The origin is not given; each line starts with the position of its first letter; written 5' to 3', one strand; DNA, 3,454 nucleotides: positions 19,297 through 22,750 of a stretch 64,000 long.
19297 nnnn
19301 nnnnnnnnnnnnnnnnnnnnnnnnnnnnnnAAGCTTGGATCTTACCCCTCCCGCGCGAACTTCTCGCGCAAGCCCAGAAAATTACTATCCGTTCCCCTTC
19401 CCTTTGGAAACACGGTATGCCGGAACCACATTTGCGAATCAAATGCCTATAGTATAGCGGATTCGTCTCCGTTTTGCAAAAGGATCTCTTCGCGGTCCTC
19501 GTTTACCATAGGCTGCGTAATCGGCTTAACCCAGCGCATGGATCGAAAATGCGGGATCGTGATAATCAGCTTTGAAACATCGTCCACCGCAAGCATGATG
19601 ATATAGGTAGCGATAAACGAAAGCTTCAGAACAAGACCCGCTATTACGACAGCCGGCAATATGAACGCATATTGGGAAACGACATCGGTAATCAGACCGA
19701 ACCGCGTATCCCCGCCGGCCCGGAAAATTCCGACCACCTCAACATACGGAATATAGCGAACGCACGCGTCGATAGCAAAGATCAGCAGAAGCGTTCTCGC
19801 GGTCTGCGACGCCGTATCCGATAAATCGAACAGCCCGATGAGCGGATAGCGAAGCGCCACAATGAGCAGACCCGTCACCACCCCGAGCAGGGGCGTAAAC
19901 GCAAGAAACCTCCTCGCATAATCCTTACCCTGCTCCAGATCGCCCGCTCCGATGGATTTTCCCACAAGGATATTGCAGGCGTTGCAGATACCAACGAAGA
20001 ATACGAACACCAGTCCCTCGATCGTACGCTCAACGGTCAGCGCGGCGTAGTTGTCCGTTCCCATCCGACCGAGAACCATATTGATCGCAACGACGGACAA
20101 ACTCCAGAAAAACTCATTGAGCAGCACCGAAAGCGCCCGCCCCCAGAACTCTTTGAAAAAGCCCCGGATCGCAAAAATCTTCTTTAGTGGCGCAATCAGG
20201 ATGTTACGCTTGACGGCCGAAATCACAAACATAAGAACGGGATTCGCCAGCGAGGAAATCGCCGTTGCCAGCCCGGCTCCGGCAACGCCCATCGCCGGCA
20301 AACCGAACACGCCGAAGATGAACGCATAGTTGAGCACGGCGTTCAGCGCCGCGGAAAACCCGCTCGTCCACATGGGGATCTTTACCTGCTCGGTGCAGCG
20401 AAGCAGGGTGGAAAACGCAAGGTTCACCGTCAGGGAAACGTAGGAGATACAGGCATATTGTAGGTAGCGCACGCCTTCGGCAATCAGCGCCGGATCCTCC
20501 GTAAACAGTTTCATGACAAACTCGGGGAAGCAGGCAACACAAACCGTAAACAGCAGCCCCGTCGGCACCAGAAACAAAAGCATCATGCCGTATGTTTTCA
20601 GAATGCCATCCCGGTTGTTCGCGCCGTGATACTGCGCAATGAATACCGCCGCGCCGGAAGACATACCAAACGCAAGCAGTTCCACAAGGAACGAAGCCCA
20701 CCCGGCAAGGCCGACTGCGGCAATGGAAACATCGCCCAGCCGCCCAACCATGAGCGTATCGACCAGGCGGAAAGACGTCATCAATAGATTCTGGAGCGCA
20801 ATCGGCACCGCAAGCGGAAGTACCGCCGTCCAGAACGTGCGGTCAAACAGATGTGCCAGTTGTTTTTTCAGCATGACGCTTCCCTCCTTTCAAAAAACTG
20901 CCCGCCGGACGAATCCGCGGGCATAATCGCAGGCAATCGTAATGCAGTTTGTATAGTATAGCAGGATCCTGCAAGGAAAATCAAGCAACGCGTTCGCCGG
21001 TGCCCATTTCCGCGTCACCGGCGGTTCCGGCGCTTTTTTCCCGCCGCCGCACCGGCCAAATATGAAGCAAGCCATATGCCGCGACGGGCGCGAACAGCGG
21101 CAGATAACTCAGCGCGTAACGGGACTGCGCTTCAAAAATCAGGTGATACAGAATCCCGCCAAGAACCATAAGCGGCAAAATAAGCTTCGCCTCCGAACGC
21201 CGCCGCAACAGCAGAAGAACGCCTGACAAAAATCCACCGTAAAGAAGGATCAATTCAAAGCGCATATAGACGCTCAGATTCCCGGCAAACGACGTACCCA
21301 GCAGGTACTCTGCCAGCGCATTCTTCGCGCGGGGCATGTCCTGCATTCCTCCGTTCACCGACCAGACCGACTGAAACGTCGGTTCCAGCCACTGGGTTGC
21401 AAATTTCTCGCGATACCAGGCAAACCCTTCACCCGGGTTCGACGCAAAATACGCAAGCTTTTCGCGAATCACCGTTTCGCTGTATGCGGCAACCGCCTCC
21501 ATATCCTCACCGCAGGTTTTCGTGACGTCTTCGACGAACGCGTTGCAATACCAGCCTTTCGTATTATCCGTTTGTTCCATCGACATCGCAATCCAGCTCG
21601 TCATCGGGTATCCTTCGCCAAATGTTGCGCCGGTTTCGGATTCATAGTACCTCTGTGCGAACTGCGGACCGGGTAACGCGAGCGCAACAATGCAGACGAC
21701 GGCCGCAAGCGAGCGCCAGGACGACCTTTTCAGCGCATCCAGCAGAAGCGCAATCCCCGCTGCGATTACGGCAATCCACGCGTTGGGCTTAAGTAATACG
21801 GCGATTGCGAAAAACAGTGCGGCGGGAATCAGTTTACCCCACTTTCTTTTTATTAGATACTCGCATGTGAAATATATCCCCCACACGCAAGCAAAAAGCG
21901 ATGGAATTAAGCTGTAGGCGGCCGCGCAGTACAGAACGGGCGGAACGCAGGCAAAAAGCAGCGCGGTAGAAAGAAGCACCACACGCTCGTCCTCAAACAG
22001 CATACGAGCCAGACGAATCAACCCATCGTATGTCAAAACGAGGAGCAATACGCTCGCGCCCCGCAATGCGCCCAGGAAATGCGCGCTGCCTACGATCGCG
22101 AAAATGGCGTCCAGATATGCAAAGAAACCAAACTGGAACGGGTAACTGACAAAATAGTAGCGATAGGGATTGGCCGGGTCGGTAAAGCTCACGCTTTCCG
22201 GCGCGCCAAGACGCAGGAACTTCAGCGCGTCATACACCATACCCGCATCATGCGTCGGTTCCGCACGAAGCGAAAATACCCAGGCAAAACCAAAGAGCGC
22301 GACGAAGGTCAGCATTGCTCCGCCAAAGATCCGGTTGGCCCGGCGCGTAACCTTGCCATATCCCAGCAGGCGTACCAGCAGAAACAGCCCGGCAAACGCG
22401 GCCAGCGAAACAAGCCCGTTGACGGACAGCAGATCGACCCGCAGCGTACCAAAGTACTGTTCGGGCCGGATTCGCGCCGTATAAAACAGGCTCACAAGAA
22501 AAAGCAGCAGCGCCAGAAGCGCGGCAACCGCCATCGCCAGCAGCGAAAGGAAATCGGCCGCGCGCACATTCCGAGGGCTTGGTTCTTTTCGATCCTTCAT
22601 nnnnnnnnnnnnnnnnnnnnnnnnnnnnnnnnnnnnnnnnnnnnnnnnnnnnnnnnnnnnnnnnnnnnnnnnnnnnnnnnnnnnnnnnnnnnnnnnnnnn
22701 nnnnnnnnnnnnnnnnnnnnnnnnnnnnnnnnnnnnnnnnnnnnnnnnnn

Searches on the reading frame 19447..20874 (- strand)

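Call 8: search_protein_families(library=pfam, proteins=[window:19447-20874:-])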
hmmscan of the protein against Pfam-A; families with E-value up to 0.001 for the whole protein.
window:19447-20874:- (475 aa): 1 family
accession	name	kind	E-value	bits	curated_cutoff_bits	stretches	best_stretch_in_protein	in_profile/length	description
PF01554.23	MatE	-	5.9e-51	172.8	24.9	2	24-183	1-160/161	MatE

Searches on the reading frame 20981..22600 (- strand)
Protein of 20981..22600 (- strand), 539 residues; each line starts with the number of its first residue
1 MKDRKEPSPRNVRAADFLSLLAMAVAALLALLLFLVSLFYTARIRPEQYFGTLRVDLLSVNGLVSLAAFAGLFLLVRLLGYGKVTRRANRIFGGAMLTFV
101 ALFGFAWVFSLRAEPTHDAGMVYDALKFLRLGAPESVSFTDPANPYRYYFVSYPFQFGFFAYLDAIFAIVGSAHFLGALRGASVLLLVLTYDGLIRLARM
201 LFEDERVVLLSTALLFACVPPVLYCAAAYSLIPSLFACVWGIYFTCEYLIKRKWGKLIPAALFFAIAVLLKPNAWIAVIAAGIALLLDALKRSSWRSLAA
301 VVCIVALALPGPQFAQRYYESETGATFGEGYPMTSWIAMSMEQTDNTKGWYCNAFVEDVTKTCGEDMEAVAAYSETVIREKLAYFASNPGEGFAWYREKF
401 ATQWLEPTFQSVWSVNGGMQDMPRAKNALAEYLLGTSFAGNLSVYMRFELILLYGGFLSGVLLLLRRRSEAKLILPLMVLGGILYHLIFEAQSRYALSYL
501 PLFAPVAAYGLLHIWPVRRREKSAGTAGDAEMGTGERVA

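Call 8: search_protein_families(library=pfam, proteins=[window:20981-22600:-])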
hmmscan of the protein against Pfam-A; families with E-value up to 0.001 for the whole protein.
window:20981-22600:- (539 aa): 1 family
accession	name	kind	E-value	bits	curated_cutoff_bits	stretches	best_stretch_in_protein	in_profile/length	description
PF13231.12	PMT_2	-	7e-08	33.3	26.1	1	163-308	10-150/160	Dolichyl-phosphate-mannose-protein mannosyltransferase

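Call 43: search_protein_families(library=ncbifam, proteins=[window:20981-22600:-], max_evalue=0.01)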
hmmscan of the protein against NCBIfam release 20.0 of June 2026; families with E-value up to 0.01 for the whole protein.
window:20981-22600:- (539 aa): 2 families
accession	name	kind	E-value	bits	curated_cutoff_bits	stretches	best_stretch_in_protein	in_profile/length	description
TIGR03766.2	TIGR03766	equivalog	4.7e-06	25.8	500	1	460-504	440-485/496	TIGR03766 family XrtG-associated glycosyltransferase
NF047440.1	LA3751_2_3_fam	subfamily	0.0049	15.8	200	1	149-302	77-226/460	LA_3751/LA_3752 family putative glycosyltransferase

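Call 61: search_solved_structures(query=window:20981-22600:-, max_evalue=0.01)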
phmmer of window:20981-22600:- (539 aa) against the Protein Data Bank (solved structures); distinct sequences matched with E-value up to 0.01: 0.
